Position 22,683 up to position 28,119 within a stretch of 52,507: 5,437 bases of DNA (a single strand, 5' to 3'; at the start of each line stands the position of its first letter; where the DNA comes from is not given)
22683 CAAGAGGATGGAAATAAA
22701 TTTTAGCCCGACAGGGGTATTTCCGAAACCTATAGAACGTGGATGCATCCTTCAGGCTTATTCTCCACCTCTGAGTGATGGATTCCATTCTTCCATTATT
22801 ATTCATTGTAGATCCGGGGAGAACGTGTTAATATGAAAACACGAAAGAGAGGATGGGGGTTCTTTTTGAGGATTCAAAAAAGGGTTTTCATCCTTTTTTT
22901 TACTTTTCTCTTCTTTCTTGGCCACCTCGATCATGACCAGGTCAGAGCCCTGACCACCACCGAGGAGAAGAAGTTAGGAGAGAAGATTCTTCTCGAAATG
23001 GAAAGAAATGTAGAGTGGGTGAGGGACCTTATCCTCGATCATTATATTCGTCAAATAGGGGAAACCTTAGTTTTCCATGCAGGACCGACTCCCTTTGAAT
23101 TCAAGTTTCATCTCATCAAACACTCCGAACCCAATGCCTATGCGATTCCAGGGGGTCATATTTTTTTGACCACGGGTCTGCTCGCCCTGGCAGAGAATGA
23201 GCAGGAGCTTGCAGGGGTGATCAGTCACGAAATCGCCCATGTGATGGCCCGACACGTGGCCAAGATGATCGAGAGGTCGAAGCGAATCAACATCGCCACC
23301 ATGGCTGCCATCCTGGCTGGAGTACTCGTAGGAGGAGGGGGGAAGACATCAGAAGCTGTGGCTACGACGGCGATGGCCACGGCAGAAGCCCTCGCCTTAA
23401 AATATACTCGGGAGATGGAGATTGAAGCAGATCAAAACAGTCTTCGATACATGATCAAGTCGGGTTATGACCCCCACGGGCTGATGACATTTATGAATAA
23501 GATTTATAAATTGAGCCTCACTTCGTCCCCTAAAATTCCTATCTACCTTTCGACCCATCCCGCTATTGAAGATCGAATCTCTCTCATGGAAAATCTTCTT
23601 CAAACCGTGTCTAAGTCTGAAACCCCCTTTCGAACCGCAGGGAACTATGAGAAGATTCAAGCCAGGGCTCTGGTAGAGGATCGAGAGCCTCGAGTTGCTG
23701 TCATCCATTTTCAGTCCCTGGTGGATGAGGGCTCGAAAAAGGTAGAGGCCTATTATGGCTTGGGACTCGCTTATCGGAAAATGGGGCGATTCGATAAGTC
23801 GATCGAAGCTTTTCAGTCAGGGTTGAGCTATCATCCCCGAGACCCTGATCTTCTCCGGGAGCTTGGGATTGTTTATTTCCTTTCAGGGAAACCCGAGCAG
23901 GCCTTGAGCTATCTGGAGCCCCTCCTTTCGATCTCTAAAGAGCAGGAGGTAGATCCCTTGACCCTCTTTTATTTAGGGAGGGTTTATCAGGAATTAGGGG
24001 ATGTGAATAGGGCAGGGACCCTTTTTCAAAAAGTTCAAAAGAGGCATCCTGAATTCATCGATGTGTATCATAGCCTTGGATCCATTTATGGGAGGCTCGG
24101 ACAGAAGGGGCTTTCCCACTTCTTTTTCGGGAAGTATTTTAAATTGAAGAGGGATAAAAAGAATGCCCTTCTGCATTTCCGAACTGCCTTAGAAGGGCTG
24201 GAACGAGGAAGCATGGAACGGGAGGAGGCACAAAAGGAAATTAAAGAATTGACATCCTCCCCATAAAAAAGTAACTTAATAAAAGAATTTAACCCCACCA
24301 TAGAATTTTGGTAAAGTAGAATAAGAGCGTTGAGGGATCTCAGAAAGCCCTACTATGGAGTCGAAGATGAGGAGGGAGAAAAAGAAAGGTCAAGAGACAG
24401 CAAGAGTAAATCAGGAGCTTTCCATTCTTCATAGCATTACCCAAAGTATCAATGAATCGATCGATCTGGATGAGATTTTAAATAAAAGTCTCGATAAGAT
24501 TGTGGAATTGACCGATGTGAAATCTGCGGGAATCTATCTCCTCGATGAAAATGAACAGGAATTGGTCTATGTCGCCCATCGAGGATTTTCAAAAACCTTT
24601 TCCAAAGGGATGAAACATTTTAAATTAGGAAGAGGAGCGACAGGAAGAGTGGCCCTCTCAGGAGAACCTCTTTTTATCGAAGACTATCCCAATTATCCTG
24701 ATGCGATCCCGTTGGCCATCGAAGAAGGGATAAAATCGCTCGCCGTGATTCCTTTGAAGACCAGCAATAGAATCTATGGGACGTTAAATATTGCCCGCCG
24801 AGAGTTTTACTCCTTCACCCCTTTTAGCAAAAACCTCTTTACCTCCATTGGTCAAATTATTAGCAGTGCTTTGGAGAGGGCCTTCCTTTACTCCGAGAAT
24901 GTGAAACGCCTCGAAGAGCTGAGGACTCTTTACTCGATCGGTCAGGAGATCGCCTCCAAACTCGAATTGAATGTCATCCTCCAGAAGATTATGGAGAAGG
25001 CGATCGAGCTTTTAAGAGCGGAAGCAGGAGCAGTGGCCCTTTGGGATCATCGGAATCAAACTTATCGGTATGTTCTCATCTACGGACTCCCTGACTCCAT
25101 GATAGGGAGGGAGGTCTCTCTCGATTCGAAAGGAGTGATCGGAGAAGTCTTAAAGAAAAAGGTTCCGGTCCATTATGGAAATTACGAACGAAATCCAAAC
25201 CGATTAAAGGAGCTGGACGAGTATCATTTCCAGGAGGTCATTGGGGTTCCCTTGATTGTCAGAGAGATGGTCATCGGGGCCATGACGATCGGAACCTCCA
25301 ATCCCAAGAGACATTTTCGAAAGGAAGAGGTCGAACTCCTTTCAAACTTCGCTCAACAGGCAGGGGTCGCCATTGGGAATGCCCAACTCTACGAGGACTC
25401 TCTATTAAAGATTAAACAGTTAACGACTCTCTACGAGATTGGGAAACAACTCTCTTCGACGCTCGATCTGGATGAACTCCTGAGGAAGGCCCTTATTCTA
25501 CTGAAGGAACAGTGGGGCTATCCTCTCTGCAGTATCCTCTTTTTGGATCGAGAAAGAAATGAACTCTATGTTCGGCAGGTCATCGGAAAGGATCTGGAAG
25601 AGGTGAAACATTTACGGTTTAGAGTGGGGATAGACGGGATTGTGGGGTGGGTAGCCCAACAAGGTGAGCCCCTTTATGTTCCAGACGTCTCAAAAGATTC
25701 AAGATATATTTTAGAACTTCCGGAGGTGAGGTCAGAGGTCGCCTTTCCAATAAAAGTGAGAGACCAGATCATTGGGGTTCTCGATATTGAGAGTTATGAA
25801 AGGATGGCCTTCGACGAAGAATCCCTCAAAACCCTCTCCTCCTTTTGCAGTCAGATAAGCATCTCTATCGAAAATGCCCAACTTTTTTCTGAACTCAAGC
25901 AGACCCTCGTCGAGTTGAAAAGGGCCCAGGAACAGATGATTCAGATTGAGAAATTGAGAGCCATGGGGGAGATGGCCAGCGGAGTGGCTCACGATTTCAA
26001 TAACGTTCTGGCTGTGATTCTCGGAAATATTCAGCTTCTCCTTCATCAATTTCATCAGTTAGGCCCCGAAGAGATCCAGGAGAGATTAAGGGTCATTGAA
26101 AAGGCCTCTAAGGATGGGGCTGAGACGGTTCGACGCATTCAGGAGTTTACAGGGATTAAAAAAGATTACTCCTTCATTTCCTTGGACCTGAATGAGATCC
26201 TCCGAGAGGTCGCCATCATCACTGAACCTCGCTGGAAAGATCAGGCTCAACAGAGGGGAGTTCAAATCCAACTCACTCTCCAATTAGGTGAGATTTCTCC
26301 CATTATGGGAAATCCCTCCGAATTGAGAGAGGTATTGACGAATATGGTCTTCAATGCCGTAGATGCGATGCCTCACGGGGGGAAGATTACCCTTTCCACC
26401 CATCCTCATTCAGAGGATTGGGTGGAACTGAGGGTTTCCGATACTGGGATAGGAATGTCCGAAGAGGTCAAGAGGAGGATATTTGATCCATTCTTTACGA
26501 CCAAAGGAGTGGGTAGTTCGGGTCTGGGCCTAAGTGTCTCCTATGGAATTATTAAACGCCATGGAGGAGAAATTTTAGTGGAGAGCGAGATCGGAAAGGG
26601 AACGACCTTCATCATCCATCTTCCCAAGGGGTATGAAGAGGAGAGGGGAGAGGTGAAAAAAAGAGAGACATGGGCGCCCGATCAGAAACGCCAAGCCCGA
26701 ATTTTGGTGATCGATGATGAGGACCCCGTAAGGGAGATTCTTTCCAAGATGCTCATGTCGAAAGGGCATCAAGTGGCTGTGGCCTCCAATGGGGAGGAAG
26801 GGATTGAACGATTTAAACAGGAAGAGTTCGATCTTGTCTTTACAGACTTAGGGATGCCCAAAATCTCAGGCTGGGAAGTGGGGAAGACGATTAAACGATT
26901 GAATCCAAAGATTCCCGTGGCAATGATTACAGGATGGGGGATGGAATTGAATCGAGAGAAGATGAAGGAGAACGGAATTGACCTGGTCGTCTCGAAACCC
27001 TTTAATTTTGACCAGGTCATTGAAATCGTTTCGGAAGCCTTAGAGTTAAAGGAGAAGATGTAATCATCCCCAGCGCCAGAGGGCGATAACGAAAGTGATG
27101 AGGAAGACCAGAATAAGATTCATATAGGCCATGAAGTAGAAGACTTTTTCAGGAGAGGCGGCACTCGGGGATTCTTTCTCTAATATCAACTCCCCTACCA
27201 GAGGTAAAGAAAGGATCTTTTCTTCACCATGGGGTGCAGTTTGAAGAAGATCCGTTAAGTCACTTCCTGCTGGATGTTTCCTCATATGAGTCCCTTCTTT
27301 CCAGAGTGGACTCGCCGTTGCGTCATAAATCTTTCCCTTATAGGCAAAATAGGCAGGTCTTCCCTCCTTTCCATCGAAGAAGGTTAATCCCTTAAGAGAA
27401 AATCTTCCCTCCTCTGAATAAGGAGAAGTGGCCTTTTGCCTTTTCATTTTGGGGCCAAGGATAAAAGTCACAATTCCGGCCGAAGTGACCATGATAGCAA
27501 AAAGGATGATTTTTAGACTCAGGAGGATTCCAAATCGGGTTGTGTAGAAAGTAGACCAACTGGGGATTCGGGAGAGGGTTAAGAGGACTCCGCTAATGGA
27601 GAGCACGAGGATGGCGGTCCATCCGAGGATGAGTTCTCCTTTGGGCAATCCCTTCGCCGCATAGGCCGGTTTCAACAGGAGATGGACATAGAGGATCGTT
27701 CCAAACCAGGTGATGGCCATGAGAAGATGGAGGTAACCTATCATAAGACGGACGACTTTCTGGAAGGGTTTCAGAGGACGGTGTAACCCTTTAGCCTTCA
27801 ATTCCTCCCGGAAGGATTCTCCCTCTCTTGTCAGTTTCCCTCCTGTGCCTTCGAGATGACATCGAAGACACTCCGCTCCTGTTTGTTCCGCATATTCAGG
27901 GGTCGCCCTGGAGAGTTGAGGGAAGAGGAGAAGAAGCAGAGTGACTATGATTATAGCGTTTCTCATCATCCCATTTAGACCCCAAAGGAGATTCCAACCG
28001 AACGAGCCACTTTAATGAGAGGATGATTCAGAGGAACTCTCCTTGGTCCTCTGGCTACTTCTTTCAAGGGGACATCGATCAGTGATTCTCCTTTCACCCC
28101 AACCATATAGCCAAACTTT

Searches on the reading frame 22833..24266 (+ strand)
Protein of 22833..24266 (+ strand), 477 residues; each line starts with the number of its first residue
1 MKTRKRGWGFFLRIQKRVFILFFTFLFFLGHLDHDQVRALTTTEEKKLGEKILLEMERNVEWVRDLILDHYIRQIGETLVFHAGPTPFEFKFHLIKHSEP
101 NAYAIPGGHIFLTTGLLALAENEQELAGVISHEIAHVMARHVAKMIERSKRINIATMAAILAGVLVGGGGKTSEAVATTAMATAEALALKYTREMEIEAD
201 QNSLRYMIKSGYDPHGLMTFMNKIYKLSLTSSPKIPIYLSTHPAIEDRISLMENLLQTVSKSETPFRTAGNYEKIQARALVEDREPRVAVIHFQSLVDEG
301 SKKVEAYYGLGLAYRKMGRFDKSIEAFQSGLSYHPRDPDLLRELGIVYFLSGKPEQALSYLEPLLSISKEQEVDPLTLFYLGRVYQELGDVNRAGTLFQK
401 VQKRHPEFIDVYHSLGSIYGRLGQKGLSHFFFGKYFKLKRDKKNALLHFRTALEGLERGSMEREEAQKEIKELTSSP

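Call 51: search_protein_families(library=pfam, proteins=[window:22833-24266:+], max_evalue=0.00001)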
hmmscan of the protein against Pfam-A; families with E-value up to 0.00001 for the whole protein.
window:22833-24266:+ (477 aa): 14 families
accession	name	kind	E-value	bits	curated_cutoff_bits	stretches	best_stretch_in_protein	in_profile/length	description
PF01435.24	Peptidase_M48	-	1.4e-35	123.2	20.3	1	70-253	5-183/186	Peptidase family M48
PF07719.23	TPR_2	-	9.2e-19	66.4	27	1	305-336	2-33/34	Tetratricopeptide repeat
PF00515.34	TPR_1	-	8.2e-18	63.9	27.8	1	304-336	1-33/34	Tetratricopeptide repeat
PF13424.12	TPR_12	-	1.2e-16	61.1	30.1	1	305-368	4-75/77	Tetratricopeptide repeat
PF13181.12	TPR_8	-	1e-14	53.8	25.7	0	305-333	2-30/34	Tetratricopeptide repeat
PF13174.12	TPR_6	-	2.4e-14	53.3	26.3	0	378-407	3-32/33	Tetratricopeptide repeat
PF13431.12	TPR_17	-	2e-13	49.9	24.4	0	327-358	2-33/34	Tetratricopeptide repeat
PF13432.12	TPR_16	-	2.7e-12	47.3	32.7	1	308-362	1-55/65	Tetratricopeptide repeat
PF13414.12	TPR_11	-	7e-12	45.3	26.8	1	311-352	1-42/42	TPR repeat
PF13176.12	TPR_7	-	1.9e-10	40.4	27.9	0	306-338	1-35/36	Tetratricopeptide repeat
PF13428.12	TPR_14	-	2.1e-10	40.6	23.5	0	304-345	1-42/44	Tetratricopeptide repeat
PF14559.12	TPR_19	-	7.4e-10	39.5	25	0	350-415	3-64/68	Tetratricopeptide repeat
PF13371.12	TPR_9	-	2e-07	31.4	35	1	314-368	5-59/73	Tetratricopeptide repeat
PF13374.12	TPR_10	-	4.7e-06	26.9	27.5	0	342-370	6-34/42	Tetratricopeptide repeat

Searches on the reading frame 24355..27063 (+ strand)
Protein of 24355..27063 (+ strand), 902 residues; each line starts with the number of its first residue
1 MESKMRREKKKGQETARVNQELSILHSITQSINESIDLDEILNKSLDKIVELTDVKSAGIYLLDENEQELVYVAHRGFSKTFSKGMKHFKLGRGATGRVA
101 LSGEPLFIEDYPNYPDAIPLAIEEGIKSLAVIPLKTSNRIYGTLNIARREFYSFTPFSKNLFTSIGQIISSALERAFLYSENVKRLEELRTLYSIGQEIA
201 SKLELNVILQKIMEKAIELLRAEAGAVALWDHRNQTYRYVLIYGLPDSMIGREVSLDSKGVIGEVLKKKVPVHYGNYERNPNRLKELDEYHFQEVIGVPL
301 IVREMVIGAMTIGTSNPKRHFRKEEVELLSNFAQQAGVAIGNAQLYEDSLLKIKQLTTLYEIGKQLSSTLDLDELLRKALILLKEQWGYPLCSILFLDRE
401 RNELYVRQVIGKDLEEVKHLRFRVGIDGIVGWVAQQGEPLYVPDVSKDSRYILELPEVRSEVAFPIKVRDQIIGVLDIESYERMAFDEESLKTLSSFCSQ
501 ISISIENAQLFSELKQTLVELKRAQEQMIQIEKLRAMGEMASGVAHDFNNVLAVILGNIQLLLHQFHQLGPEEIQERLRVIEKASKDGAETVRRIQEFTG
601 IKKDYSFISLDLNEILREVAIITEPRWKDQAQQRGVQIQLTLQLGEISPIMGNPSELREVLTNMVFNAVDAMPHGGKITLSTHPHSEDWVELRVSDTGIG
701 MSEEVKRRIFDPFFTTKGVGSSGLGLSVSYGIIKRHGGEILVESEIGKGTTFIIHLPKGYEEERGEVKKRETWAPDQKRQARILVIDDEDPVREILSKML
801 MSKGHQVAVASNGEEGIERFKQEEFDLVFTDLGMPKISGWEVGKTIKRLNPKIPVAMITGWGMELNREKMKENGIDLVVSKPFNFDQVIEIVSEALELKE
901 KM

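Call 43: find_encoding_contigs(protein=window:24355-27063:+, flank=10000, max_places=3)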
Protein window:24355-27063:+ (902 aa): no gene with exactly this product is on record in the collection.

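Call 51: search_protein_families(library=pfam, proteins=[window:24355-27063:+], max_evalue=0.00001)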
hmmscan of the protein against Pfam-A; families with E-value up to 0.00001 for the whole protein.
window:24355-27063:+ (902 aa): 6 families
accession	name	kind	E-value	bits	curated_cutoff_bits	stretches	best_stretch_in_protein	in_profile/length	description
PF13185.12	GAF_2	-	3.7e-55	186.3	28.6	3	36-174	2-136/136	GAF domain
PF01590.32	GAF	-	1.4e-49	168.4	22.4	3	371-505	1-133/133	GAF domain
PF13492.12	GAF_3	-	1.7e-37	129.2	27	3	371-507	1-129/129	GAF domain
PF02518.31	HATPase_c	-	7.2e-28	97.7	26.4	1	653-758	2-109/111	Histidine kinase-, DNA gyrase B-, and HSP90-like ATPase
PF00072.30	Response_reg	-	5.3e-26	91.4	30.2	1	783-892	1-110/111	Response regulator receiver domain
PF00512.31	HisKA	-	3.3e-06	27.5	26.9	0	537-598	2-60/66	His Kinase A (phospho-acceptor) domain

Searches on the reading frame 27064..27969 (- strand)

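Call 51: search_protein_families(library=pfam, proteins=[window:27064-27969:-], max_evalue=0.00001)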
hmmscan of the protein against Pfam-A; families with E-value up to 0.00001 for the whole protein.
window:27064-27969:- (301 aa): 1 family
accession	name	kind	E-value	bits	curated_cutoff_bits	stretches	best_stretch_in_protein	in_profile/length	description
PF05425.18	CopD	-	2.1e-10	41.4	32.1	1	115-179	10-74/105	Copper resistance protein D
